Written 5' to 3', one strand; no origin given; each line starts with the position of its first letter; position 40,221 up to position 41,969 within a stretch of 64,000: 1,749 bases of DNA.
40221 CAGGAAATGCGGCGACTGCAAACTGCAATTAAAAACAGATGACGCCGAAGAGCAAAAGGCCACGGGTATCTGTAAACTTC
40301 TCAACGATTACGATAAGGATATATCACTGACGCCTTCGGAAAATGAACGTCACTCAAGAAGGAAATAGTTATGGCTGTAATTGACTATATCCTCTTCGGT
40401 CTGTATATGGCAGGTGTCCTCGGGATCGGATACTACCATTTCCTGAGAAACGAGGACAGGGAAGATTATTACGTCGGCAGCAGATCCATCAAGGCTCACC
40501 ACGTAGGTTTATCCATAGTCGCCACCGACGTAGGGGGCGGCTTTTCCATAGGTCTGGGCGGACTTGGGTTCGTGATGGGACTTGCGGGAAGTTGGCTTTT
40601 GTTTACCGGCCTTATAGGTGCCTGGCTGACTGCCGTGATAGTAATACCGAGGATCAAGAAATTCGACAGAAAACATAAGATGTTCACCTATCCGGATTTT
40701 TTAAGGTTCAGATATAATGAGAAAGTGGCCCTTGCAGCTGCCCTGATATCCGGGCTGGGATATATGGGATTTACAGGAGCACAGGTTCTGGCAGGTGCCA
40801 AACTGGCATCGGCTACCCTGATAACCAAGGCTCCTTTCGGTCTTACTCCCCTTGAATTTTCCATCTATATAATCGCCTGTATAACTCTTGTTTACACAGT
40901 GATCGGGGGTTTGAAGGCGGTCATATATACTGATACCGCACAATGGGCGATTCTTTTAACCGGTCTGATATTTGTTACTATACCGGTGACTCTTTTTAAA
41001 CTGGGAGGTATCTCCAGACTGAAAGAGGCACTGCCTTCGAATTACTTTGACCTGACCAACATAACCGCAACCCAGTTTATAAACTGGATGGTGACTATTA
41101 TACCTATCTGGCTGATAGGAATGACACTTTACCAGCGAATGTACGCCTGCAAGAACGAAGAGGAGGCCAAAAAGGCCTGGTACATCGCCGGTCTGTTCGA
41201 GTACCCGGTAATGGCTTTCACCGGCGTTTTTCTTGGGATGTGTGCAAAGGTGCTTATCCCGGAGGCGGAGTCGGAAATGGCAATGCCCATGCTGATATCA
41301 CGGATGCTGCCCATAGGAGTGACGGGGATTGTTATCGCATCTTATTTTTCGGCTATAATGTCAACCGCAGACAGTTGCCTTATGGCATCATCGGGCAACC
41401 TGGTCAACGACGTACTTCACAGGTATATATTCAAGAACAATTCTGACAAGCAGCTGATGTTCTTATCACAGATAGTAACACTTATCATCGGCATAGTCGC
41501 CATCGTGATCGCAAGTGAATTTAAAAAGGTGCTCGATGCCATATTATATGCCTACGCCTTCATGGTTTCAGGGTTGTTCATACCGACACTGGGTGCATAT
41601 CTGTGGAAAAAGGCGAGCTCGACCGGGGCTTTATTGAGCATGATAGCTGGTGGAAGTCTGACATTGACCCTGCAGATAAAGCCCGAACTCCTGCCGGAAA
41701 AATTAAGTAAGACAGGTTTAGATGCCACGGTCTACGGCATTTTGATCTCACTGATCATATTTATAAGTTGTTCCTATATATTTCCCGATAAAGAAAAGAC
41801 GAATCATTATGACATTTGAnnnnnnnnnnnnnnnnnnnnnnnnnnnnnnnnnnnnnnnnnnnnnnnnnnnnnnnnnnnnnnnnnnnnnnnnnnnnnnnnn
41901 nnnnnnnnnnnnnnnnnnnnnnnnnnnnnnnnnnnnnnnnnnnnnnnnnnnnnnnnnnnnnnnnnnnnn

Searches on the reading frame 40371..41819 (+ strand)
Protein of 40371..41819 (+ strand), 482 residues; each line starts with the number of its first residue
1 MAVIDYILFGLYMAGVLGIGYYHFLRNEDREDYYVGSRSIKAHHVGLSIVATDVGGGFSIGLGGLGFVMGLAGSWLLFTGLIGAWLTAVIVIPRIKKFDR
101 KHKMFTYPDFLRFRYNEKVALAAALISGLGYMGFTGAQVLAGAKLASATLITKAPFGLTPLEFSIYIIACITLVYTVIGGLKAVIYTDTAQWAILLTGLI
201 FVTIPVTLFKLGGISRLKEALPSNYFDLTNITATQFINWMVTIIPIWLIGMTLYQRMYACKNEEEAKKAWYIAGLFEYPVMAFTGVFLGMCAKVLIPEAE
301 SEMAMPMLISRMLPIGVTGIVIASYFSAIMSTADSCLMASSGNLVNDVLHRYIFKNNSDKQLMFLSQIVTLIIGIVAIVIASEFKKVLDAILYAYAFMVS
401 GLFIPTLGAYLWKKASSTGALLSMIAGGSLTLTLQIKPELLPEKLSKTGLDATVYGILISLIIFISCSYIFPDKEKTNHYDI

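Call 22: search_protein_families(library=pfam, proteins=[window:40371-41819:+], max_evalue=0.0001)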
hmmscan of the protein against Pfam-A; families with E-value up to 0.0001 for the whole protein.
window:40371-41819:+ (482 aa): 1 family
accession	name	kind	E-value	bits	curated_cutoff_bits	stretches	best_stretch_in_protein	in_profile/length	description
PF00474.23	SSF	-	5.3e-49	167.6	22.8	1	33-427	1-406/406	Sodium:solute symporter family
